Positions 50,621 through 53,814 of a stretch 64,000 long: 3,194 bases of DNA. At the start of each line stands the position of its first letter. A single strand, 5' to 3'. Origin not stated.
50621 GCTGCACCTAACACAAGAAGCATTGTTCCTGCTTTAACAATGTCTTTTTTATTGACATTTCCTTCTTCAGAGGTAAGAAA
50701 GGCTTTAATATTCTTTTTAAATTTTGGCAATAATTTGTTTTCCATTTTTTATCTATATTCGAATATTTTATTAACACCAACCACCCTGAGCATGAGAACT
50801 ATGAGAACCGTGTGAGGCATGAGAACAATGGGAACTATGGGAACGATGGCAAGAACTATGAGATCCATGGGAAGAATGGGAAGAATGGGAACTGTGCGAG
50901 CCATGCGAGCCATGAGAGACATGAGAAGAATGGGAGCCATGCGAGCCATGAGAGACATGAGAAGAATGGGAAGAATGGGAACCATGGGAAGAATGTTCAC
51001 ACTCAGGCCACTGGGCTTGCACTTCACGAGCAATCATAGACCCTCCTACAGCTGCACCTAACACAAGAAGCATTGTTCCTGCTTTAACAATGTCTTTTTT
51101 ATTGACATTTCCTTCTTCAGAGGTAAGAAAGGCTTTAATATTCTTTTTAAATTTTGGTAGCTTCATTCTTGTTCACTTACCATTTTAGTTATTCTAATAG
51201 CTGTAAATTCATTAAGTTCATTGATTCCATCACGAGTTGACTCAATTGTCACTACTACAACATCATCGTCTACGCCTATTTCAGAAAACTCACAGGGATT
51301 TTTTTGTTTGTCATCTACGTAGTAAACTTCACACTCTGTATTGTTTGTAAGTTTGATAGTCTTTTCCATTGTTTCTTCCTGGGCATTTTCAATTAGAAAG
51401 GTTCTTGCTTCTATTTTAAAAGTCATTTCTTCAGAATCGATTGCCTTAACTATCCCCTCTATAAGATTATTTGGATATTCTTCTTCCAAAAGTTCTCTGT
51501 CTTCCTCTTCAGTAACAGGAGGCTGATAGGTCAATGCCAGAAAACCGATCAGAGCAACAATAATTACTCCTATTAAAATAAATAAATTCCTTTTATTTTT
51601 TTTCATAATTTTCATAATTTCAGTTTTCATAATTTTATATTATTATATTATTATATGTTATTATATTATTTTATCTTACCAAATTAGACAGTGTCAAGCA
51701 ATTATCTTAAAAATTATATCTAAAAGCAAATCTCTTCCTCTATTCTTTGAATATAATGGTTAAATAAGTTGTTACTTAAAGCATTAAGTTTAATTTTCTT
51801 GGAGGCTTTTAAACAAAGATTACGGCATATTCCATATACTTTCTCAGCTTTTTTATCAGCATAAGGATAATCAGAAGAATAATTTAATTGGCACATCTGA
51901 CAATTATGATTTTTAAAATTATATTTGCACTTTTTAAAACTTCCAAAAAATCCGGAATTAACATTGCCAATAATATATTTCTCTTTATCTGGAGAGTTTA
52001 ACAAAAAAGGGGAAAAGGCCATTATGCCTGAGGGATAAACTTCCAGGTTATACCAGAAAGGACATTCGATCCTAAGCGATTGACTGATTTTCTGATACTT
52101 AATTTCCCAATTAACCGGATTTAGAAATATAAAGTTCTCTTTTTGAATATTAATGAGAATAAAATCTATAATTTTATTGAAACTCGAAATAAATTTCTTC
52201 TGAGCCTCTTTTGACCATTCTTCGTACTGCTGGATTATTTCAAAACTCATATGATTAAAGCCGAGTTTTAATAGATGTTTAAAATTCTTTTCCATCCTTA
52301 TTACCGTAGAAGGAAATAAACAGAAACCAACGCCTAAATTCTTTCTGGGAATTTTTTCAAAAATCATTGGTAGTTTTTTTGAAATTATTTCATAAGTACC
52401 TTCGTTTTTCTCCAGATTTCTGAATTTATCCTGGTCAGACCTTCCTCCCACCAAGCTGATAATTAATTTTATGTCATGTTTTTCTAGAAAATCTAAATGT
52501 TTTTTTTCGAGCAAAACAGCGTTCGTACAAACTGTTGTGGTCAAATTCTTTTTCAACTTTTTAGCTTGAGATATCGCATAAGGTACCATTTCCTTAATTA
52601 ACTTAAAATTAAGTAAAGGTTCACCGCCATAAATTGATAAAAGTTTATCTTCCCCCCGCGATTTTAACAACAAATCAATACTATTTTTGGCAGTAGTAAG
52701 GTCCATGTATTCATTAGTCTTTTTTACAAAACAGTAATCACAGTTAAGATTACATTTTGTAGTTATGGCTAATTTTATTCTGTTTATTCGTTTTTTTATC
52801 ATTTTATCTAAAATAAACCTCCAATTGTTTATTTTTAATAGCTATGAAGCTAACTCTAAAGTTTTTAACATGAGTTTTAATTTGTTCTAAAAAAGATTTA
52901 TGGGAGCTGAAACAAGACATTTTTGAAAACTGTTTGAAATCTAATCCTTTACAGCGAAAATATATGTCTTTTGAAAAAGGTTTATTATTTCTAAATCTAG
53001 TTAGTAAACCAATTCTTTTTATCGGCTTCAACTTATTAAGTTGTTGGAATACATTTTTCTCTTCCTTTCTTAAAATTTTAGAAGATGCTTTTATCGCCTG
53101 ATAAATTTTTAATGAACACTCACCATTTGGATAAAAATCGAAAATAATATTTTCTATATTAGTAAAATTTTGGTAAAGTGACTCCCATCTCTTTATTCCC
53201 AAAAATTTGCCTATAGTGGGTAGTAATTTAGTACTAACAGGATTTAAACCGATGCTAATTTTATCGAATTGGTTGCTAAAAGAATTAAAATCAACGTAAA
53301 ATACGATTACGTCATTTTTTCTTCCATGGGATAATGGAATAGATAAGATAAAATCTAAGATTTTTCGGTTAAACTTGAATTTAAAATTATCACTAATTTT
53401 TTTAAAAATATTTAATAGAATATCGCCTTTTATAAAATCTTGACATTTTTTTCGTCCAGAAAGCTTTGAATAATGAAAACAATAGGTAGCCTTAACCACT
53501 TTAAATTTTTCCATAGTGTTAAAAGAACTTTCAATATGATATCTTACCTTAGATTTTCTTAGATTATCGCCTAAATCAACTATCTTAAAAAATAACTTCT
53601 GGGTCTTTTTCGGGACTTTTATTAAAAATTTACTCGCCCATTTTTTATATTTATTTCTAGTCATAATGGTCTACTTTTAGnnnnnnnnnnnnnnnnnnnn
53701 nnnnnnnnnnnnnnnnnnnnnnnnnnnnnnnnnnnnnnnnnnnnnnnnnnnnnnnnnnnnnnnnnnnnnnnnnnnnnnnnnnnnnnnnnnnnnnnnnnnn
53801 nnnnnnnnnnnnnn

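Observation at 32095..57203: A 25-kb single-strand block with 15 radical SAM genes: a greatly expanded Hxs-type maturation system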

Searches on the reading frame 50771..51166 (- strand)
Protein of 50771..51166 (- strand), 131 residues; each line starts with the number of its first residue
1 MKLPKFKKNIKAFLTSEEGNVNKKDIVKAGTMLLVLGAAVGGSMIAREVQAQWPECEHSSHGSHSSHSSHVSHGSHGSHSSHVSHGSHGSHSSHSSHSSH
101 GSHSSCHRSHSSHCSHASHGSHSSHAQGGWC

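Call 5: search_protein_families(library=ncbifam, proteins=[window:50771-51166:-], max_evalue=0.01)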
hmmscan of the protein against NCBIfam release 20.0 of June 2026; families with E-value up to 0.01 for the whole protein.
window:50771-51166:- (131 aa): 2 families
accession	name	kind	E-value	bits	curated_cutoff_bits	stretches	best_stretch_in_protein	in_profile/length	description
NF038313.3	HisXaaSer_A4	exception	1.1e-19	71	55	1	2-102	1-92/93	His-Xaa-Ser repeat protein HxsA4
NF038309.1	HisXaaSer_A3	equivalog_domain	3.1e-18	65.4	65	1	3-93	2-81/81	His-Xaa-Ser repeat protein HxsA3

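Call 39: search_protein_families(library=pfam, proteins=[window:50771-51166:-], max_evalue=10)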
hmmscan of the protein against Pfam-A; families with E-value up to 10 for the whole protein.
window:50771-51166:- (131 aa): 2 families
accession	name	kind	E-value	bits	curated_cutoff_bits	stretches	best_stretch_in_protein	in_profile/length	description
PF03105.24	SPX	-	0.1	13.1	27.8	1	6-123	25-102/340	SPX domain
PF04415.17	DUF515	-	0.82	8.5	29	1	18-104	283-366/449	Protein of unknown function (DUF515)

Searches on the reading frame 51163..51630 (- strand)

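Call 6: search_protein_families(library=ncbifam, proteins=[window:51163-51630:-], max_evalue=0.01)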
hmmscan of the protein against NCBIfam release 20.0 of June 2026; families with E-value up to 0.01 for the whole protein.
window:51163-51630:- (155 aa): 1 family
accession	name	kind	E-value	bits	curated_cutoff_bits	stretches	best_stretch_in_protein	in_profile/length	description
NF033218.1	anchor_AmaP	equivalog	0.0073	16.1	55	0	9-51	1-44/166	alkaline shock response membrane anchor protein AmaP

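Call 7: search_protein_families(library=pfam, proteins=[window:51163-51630:-], max_evalue=0.01)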
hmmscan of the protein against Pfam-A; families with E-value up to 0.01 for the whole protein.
window:51163-51630:- (155 aa): 0 families

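Call 39: search_protein_families(library=pfam, proteins=[window:51163-51630:-], max_evalue=10)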
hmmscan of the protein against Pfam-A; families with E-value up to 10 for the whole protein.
window:51163-51630:- (155 aa): 1 family
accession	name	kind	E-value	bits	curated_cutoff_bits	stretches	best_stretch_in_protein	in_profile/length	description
PF13567.11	DUF4131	-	0.18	11.9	31.6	1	10-61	26-73/165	Domain of unknown function (DUF4131)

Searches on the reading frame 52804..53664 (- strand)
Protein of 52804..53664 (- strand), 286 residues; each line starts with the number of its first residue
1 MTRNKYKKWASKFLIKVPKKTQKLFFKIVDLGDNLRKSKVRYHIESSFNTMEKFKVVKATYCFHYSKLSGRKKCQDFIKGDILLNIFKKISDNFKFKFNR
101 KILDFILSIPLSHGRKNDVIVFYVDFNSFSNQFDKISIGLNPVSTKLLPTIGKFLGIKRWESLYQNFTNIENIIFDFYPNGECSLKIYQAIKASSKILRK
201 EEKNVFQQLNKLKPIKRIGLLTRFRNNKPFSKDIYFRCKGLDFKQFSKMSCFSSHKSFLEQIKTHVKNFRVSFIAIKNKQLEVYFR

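Call 5: search_protein_families(library=ncbifam, proteins=[window:52804-53664:-], max_evalue=0.01)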
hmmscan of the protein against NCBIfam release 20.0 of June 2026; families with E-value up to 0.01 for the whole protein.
window:52804-53664:- (286 aa): 0 families

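Call 7: search_protein_families(library=pfam, proteins=[window:52804-53664:-], max_evalue=0.01)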
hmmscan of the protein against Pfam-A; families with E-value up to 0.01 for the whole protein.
window:52804-53664:- (286 aa): 0 families

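Call 39: search_protein_families(library=pfam, proteins=[window:52804-53664:-], max_evalue=10)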
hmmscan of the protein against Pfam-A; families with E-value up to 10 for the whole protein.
window:52804-53664:- (286 aa): 0 families

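Call 66: search_protein_families(library=padloc, proteins=[window:52804-53664:-], max_evalue=0.001)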
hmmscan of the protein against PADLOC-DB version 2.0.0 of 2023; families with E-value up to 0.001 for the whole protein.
window:52804-53664:- (286 aa): 0 families
